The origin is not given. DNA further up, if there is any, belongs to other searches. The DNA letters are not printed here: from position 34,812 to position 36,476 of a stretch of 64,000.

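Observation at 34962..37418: Tandem paralogous membrane proteins of unrecognised family, driven by a perfect consensus promoter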

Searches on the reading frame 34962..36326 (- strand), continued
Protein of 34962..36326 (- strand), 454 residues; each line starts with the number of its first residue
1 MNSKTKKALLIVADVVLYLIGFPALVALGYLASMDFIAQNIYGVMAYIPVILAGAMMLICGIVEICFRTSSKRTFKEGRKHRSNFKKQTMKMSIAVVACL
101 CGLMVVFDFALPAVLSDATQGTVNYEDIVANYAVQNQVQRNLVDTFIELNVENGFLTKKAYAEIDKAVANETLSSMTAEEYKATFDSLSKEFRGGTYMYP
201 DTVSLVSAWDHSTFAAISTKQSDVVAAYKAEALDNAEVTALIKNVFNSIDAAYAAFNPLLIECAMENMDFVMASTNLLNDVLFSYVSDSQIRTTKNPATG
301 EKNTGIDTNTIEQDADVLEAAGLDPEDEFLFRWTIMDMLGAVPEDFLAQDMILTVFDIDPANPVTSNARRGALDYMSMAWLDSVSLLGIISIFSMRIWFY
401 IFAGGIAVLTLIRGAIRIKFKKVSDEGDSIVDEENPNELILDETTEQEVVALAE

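Call 41: find_related_loci(query=A2, collection=genome_contigs, flank=10000)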
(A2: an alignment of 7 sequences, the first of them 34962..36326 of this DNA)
Query A2 (454 aa) in genome_contigs; peptide patterns used: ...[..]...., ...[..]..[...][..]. (x = any residue, [..] = any of these).
79 stretches matched a pattern; 4 encode a relative of the query (tblastn E <= 1e-3); 4 distinct loci.
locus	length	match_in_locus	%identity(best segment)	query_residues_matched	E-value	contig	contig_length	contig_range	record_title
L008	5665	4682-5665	67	1-330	3e-147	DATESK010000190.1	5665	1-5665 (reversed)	MAG TPA_asm: Clostridia bacterium isolate SMAG_U9099 k141_446476, whole genome shotgun sequence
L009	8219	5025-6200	44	2-413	4e-107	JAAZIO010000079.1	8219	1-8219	MAG: Clostridiales bacterium isolate AS20ysBPTH_39 52377_AS20, whole genome shotgun sequence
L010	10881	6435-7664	37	1-428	7e-83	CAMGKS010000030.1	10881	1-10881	MAG: uncultured Clostridia bacterium isolate SRR11551381_bin.45_metaWRAP_v1.3_MAG genome assembly, contig: ERZ11474004.4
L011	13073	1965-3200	35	1-428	3e-78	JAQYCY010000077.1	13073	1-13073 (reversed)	MAG: Bacillota bacterium isolate SUG1753 k141_1256294, whole genome shotgun sequence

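Call 49: search_protein_families(library=ncbifam, proteins=[L004:8001-9917:+, L004:5710-8001:+, L005:5690-7999:+, L007:206-2599:+], max_evalue=1)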
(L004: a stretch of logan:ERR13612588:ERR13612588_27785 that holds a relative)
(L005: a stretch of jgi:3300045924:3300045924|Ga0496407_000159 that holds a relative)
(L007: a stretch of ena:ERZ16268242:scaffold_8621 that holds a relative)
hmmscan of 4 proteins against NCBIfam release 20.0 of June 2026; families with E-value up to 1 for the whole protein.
L004:8001-9917:+ (638 aa): 7 families
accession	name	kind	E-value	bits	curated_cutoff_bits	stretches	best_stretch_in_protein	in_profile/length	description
NF045987.1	SPE_1075_fam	subfamily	0.0052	15.9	125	1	20-113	51-147/268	SPE_1075/MLC_0560 family membrane protein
NF046000.1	MAG1210_fam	subfamily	0.0059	15.3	275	1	6-85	63-144/550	MAG1210 family protein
NF033480.1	bifunc_MprF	equivalog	0.0063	14.8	600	1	57-112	291-350/841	bifunctional lysylphosphatidylglycerol flippase/synthetase MprF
NF003958.0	PRK05454.2-1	equivalog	0.14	10.3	419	1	39-110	382-450/704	glucans biosynthesis glucosyltransferase MdoH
NF045739.1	MPN157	domain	0.21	11.6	150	1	13-68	77-133/141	MPN157 family protein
TIGR03802.1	Asp_Ala_antiprt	equivalog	0.38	9.3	546.95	0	550-578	384-412/562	aspartate-alanine antiporter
NF045996.1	MAG0920_fam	subfamily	0.65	9.3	43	0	8-83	67-150/232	MAG0920 family protein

L004:5710-8001:+ (763 aa): 3 families
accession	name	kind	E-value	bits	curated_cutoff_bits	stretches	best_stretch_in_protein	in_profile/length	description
NF007591.0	PRK10229.1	equivalog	0.021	14.5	288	1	48-105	43-98/206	threonine export protein RhtC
NF033891.1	surf_exc_IncI1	exception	0.028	13.9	100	1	6-81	7-82/210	plasmid IncI1-type surface exclusion protein ExcA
TIGR00964.1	secE_bact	equivalog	0.14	12.1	27.55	1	72-99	19-46/57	preprotein translocase subunit SecE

L005:5690-7999:+ (769 aa): 1 family
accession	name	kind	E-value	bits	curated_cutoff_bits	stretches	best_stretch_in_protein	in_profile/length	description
NF051482.1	EbrB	exception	0.2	12.3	160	1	47-115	19-90/105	SMR family multidrug efflux transporter EbrB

L007:206-2599:+ (797 aa): 1 family
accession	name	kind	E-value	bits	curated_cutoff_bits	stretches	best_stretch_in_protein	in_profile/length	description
NF040486.1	SrfA_fam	subfamily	0.38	10.1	150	1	672-765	222-307/438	SrfA family protein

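Call 50: search_protein_families(library=pfam, proteins=[L004:5710-8001:+, L005:5690-7999:+, L007:206-2599:+, L006:4196-8209:+, L006:8502-11558:+, L004:8001-9917:+], max_evalue=0.1)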
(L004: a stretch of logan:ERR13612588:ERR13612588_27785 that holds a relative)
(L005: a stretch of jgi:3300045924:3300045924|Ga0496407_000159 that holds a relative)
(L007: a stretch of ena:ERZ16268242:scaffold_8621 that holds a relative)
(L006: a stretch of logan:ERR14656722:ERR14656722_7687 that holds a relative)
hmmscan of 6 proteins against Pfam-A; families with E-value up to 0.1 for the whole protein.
L004:5710-8001:+ (763 aa): 2 families
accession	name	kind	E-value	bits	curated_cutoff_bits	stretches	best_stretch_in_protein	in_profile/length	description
PF04123.18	DUF373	-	0.05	13.5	28.3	1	50-119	153-221/335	Domain of unknown function (DUF373)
PF12666.12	PrgI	-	0.062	14.3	27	0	55-92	22-61/91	PrgI family protein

L005:5690-7999:+ (769 aa): 3 families
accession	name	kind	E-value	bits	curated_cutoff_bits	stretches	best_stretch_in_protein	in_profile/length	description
PF13140.11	DUF3980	-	0.058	14.3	25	0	22-101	6-79/87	Domain of unknown function (DUF3980)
PF09534.15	Trp_oprn_chp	-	0.092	13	29.6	0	73-156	30-109/180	Tryptophan-associated transmembrane protein (Trp_oprn_chp)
PF13425.11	O-antigen_lig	-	0.096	11.9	31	0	80-131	215-265/462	O-antigen ligase like membrane protein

L007:206-2599:+ (797 aa): 1 family
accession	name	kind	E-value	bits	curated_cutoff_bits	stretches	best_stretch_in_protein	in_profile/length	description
PF13425.11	O-antigen_lig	-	0.028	13.7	31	1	65-116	218-268/462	O-antigen ligase like membrane protein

L006:4196-8209:+ (1337 aa): 1 family
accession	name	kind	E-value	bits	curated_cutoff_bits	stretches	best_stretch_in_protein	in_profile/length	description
PF09457.15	RBD-FIP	-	0.02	15.2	23.3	1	496-524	8-33/41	FIP domain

L006:8502-11558:+ (1018 aa): 0 families

L004:8001-9917:+ (638 aa): 1 family
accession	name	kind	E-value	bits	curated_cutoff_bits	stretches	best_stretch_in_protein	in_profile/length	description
PF07332.16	Phage_holin_3_6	-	0.018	15.5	28.4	1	61-104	15-58/116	Putative Actinobacterial Holin-X, holin superfamily III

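Call 52: search_protein_families(library=ncbifam, alignment_id=A4, max_evalue=0.01)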
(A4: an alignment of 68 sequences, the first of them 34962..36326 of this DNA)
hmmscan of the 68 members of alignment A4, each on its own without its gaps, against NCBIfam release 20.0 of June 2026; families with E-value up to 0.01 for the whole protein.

A. member 1, window:34962-36326:- (454 aa): 0 families

B. families by the number of members that match (of 68 scanned): 18 families
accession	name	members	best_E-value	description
NF045937.1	MSC_0624_12TM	2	0.0018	MSC_0624 family F1-like ATPase-associated membrane protein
NF040508.1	LVIS_2131_fam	1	0.0005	LVIS_2131 family protein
NF010271.0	PRK13718.1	1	0.00058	conjugal transfer protein TrbE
NF003000.0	PRK03776.1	1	0.00081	phosphatidylglycerol--membrane-oligosaccharide glycerophosphotransferase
TIGR00905.1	2A0302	1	0.0014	basic amino acid/polyamine antiporter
NF000780.0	PRK00052.4-1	1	0.0022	prolipoprotein diacylglyceryl transferase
NF005808.0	PRK07668.1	1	0.0032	hypothetical protein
NF041604.1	CSP_NTE_dom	1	0.0035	cold shock domain-containing protein membrane protein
NF045951.1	MAG0110_fam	1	0.0039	MAG0110 family membrane protein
NF045849.1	ICE_MMCAP2_0565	1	0.0042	Mbov_0395 family pilin-like conjugal transfer protein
NF045987.1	SPE_1075_fam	1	0.0052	SPE_1075/MLC_0560 family membrane protein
NF046000.1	MAG1210_fam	1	0.0059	MAG1210 family protein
NF033480.1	bifunc_MprF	1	0.0063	bifunctional lysylphosphatidylglycerol flippase/synthetase MprF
NF045534.1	small_EYxxD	1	0.0071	EYxxD motif small membrane protein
NF011647.0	PRK15065.1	1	0.0073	mannose/fructose/sorbose family PTS transporter subunit IIC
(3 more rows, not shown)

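Call 53: find_encoding_contigs(protein=P0089, flank=8000, max_places=1)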
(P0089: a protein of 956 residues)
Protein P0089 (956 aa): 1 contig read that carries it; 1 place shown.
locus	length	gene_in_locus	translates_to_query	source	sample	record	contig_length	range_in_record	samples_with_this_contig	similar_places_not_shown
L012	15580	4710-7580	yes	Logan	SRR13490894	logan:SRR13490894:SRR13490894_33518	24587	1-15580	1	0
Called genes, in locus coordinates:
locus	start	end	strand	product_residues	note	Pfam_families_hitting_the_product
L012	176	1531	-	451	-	PF02812:ELFV_dehydrog_N, PF00208:ELFV_dehydrog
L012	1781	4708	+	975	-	-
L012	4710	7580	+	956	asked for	PF13634:Nucleoporin_FG (faint)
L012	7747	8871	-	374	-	PF01136:Peptidase_U32, PF16325:Peptidase_U32_C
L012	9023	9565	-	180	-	PF00156:Pribosyltran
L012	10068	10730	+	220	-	PF03167:UDG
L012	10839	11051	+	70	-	PF05979:DUF896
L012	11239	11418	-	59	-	-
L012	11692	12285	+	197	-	PF14278:TetR_C_8 (faint)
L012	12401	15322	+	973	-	PF00005:ABC_tran, PF13304:AAA_21 (faint), PF02687:FtsX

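Call 54: find_encoding_contigs(protein=P0132, flank=8000, max_places=1)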
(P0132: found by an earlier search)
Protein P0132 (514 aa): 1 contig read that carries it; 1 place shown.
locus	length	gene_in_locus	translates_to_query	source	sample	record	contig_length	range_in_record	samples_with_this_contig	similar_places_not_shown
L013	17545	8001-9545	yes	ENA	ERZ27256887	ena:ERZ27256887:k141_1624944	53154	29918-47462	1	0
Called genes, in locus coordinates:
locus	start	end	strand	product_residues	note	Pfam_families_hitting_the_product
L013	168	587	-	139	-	PF00380:Ribosomal_S9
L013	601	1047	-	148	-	PF00572:Ribosomal_L13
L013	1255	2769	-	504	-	PF02074:Peptidase_M32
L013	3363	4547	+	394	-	-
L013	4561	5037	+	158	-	PF01957:NfeD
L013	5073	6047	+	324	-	PF01145:Band_7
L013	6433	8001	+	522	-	-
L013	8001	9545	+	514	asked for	-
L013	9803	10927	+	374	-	PF01381:HTH_3, PF04545:Sigma70_r4 (weak), PF13384:HTH_23 (faint), PF13560:HTH_31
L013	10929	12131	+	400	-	PF01381:HTH_3, PF12844:HTH_19, PF13560:HTH_31, PF13240:Zn_Ribbon_1 (weak)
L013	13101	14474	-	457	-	PF01336:tRNA_anti-codon, PF00152:tRNA-synt_2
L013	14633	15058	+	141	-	-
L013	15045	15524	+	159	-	-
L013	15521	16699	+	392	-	PF03315:SDH_beta, PF03313:SDH_alpha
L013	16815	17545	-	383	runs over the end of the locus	PF02588:YitT_membrane, PF10035:DUF2179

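Call 55: find_encoding_contigs(protein=P0092, flank=8000, max_places=1)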
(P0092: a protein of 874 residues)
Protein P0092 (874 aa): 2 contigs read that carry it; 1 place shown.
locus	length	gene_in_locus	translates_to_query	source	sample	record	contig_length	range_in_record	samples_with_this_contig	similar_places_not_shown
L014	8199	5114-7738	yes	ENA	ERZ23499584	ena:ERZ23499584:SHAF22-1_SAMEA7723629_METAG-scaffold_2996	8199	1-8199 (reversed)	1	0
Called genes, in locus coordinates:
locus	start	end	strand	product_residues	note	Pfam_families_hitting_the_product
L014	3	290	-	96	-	?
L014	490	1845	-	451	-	PF02812:ELFV_dehydrog_N, PF00208:ELFV_dehydrog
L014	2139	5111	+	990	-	-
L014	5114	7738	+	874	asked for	-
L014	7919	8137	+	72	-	-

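Call 62: search_dna_similar(query=window:34962-36326:-, collection=plasmids, mode=protein, max_evalue=0.001)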
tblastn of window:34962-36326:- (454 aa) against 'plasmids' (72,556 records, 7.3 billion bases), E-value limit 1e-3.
No match.

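Call 63: search_dna_similar(query=window:34962-36326:-, collection=phages, mode=protein, max_evalue=0.001)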
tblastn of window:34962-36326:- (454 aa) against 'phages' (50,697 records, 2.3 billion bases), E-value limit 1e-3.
No match.

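Call 66: search_protein_families(library=pfam, alignment_id=A4, max_evalue=0.001)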
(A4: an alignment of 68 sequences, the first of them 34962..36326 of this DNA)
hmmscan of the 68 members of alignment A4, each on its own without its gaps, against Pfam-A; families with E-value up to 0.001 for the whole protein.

A. member 1, window:34962-36326:- (454 aa): 0 families

B. families by the number of members that match (of 68 scanned): 6 families
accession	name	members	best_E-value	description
PF07690.21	MFS_1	2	9.3e-05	Major Facilitator Superfamily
PF16188.10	Peptidase_M24_C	1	1.2e-12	C-terminal region of peptidase_M24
PF14897.12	EpsG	1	9.4e-05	EpsG family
PF25592.1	DUF7937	1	0.00016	Domain of unknown function (DUF7937)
PF13687.11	DUF4153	1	0.00017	Domain of unknown function (DUF4153)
PF01419.22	Jacalin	1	0.00085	Jacalin-like lectin domain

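Call 67: search_solved_structures(query=A4, max_evalue=1)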
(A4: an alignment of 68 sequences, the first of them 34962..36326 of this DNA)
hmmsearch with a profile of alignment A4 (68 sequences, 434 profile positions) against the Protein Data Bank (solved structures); distinct sequences matched with E-value up to 1: 4.
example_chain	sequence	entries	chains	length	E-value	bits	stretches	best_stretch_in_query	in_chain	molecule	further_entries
7sf8_A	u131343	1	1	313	0.051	15.5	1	27-95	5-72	Isoform 2 of Adhesion G-protein coupled receptor G1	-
2zxe_G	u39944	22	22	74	0.59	12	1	42-74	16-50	Phospholemman-like protein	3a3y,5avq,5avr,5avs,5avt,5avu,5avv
7wyu_G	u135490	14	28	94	0.68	11.8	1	41-73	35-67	FXYD domain-containing ion transport regulator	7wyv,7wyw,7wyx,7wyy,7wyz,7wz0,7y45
6lm1_A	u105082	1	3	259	0.91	11.4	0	54-117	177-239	Rhodopsin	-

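Call 71: search_protein_families(library=padloc, proteins=[window:34962-36326:-], max_evalue=0.1)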
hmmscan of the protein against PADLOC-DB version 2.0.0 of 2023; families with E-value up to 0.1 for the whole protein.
window:34962-36326:- (454 aa): 0 families
